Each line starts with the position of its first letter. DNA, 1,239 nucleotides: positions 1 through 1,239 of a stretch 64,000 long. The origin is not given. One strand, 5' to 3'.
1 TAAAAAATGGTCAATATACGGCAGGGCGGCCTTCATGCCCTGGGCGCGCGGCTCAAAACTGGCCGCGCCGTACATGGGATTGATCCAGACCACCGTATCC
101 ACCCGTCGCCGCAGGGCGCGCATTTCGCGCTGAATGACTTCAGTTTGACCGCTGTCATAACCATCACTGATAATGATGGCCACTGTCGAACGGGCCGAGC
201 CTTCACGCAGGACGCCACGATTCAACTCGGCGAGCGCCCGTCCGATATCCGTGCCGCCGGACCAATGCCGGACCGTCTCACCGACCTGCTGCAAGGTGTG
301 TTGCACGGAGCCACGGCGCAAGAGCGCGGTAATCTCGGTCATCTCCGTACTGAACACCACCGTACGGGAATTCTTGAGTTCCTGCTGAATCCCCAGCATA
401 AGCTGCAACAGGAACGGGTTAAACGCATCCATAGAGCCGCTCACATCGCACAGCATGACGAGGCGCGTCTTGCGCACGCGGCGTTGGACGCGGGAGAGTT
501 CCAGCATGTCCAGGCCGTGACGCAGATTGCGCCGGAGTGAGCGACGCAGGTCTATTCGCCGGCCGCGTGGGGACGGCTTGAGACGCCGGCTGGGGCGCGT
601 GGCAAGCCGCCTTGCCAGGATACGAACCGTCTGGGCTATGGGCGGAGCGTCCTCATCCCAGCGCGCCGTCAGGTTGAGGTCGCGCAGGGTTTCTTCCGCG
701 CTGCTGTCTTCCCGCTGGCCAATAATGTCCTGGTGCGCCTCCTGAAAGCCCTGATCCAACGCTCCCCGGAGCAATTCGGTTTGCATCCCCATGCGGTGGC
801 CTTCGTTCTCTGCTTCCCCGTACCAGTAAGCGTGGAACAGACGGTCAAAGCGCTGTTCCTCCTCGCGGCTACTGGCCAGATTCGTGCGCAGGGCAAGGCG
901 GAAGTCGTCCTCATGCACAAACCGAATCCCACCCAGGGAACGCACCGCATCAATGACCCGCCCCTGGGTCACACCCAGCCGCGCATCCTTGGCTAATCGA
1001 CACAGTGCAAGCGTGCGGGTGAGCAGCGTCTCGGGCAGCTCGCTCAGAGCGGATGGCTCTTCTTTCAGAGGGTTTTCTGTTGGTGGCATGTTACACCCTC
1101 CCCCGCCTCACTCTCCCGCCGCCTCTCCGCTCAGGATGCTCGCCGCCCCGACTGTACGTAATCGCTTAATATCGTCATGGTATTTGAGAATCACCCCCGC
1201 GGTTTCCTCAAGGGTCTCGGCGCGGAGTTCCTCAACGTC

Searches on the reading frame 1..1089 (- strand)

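Call 49: search_protein_families(library=pfam, proteins=[window:1-1089:-], max_evalue=0.0001)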
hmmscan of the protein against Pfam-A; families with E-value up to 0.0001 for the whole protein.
window:1-1089:- (363 aa): 2 families
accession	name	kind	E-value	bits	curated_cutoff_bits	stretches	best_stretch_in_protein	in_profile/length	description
PF05762.20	VWA_CoxE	-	2.4e-57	194.4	26.4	1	158-362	8-213/222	VWA domain containing CoxE-like protein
PF00092.34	VWA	-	1.8e-05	25.5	23.8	1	210-329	2-130/174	von Willebrand factor type A domain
